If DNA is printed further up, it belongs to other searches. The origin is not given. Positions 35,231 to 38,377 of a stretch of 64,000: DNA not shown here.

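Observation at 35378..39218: Three-gene cassette: two small membrane proteins plus a cyclase-NB-ARC-TPR (STAND-like) protein with no identifiable start codon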

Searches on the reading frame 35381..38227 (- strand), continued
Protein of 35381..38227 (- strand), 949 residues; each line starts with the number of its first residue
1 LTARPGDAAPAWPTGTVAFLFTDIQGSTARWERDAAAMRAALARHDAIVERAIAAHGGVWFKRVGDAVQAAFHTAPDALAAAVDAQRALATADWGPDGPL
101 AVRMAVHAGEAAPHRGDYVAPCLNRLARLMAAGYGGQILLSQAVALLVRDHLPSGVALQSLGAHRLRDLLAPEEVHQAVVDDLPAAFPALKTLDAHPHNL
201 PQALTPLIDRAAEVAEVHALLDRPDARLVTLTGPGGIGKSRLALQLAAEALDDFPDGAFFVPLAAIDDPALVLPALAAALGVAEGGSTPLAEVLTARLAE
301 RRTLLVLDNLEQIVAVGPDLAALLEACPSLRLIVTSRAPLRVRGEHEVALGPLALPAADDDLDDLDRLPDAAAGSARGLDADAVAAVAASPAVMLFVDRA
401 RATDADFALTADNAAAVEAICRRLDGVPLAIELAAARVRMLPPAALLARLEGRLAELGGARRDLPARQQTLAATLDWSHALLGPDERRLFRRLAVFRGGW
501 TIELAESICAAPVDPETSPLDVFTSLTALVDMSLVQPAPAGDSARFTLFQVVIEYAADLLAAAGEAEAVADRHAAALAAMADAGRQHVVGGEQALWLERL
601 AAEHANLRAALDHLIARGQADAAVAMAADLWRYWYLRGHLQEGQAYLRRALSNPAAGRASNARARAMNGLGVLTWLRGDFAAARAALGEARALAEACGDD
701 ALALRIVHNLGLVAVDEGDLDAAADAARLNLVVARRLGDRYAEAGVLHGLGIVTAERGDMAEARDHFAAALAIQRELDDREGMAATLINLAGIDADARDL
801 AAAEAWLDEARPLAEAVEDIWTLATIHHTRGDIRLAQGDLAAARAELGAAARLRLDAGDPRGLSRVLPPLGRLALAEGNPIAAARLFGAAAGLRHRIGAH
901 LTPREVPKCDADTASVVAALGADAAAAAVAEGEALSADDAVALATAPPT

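Call 83: predict_structure(alignment_id=A3)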
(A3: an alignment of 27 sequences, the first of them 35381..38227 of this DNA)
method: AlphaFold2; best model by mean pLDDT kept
length: 949 residues; sequences in the alignment: 27
mean_pLDDT: 86.5   pTM: 0.73
mean pLDDT of the five models: 86.5, 86.3, 85.3, 84.9, 84.3
residues with pLDDT >= 90: 469; 70-90: 403; 50-70: 56; < 50: 21
segments of 3 or more residues with pLDDT < 50: 1-6, 362-375
pLDDT, mean of each block of 10 residues (from residue 1): 47 92 87 86 93 95 90 97 96 84 95 82 85 93 94 94 73 88 86 75 65 85 87 76 84 87 81 85 65 85 91 79 90 88 86 76 46 54 81 87 83 89 86 87 86 71 69 84 90 91 88 71 88 76 78 89 92 95 88 87 91 92 95 87 90 79 95 89 95 94 93 91 92 93 94 94 97 94 95 95 97 88 94 96 94 83 93 95 97 89 91 95 96 90 78
secondary structure, 60 per line:
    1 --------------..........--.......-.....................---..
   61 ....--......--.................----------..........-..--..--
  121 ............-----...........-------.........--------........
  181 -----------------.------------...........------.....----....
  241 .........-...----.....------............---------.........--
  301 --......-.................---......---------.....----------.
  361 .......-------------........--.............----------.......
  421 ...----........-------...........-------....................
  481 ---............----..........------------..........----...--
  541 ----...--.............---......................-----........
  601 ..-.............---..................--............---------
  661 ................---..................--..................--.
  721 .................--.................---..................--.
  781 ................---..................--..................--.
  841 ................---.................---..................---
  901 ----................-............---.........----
elements in order (helices of 4 or more, strands of 3 or more residues): E15-24 H27-33 H35-55 E59-64 E67-72 H75-91 E102-111 H121-132 E138-141 H142-148 E156-164 E173-180 H211-221 E228-232 H237-249 E258-262 H269-280 H290-298 E303-308 H310-326 E330-335 E345-349 H360-367 H381-388 H391-403 H414-423 H428-435 H443-453 H461-480 H484-495 H502-509 H522-531 E536-538 E545-547 H550-562 H566-587 H593-602 H604-616 H620-637 H640-651 H661-676 H680-697 H700-717 H720-737 H740-756 H760-777 H780-796 H800-817 H820-837 H840-856 H860-876 H880-897 H905-920 H922-933 H937-945

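Call 85: fold_search(model_id=the predicted structure, library=pdb)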
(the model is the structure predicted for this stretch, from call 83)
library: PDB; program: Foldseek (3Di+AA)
matches with E <= 10: 1491; with E <= 0.001: 315
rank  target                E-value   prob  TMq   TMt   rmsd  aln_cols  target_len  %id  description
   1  6mfv_A                1.6e-12  1.00  0.43  0.58   8.4       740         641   14  Crystal structure of the Signal Transduction ATPase with Numerous Domains (STAND) protein with a tetratricopeptide rep (released 2019-02-20)
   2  1fx2                  2.7e-09  1.00  0.18  0.68   2.7       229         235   25  STRUCTURAL ANALYSIS OF ADENYLATE CYCLASES FROM TRYPANOSOMA BRUCEI IN THEIR MONOMERIC STATE (released 2001-02-28)
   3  4g2v_A                2.7e-09  1.00  0.24  0.59   8.5       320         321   21  Structure complex of LGN binding with FRMPD1 (released 2013-01-23)
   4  1fx4                  3.4e-09  1.00  0.18  0.69   3.6       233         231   25  STRUCTURE ANALYSIS OF ADENYLATE CYCLASES FROM TRYPANOSOMA BRUCEI IN THEIR MONOMERIC STATE (released 2001-02-28)
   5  5a7d_H                3.9e-09  1.00  0.21  0.50  10.1       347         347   20  Tetrameric assembly of LGN with Inscuteable (released 2016-08-03)
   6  3sf4_A                4.0e-09  1.00  0.21  0.48  10.3       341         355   20  Crystal structure of the complex between the conserved cell polarity proteins Inscuteable and LGN (released 2011-11-23)
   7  4wng_A                5.7e-09  1.00  0.24  0.59   7.6       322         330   20  Crystal structure of the TPR domain of LGN in complex with Frmpd4/Preso1 at 2.1 Angstrom resolution (released 2015-09-16)
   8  4wne_A                6.4e-09  1.00  0.24  0.59   7.8       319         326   21  Crystal structure of the TPR domain of LGN in complex with Frmpd4/Preso1 at 2.0 Angstrom resolution (released 2015-09-16)
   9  6hc2_C                7.0e-09  1.00  0.24  0.52   8.2       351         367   19  Crystal structure of NuMA/LGN hetero-hexamers (released 2019-05-29)
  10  3sf4_B                7.3e-09  1.00  0.22  0.53   9.1       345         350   18  Crystal structure of the complex between the conserved cell polarity proteins Inscuteable and LGN (released 2011-11-23)
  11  3shf                  7.3e-09  1.00  0.31  0.27   8.7       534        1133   16  Crystal structure of the R265S mutant of full-length murine Apaf-1 (released 2011-08-24)
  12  4wp9_A                7.6e-09  1.00  0.16  0.89   3.3       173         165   25  Crystal structure of Adenylyl cyclase MA1120 from Mycobacterium Avium bound to 2'5'-DD-3'-ATP, Calcium and Magnesium i (released 2015-09-02)
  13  6hc2_E                8.3e-09  1.00  0.23  0.52   8.7       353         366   19  Crystal structure of NuMA/LGN hetero-hexamers (released 2019-05-29)
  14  6hc2_S                9.0e-09  1.00  0.24  0.53   8.4       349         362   19  Crystal structure of NuMA/LGN hetero-hexamers (released 2019-05-29)
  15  4a1s_B                9.4e-09  1.00  0.23  0.54   8.5       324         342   22  Crystallographic structure of the Pins:Insc complex (released 2012-03-28)
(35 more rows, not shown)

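Call 91: find_related_loci(query=A3, collection=viral_contigs, flank=4000)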
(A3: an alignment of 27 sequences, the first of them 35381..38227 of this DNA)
Query A3 (949 aa) in viral_contigs; peptide patterns used: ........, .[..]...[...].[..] (x = any residue, [..] = any of these).
159 stretches matched a pattern; 3 encode a relative of the query (tblastn E <= 1e-3); 2 distinct loci.
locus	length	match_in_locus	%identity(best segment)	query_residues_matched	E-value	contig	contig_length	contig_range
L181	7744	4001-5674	42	6-611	4e-93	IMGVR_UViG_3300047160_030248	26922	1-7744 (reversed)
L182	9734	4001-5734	38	227-793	2e-70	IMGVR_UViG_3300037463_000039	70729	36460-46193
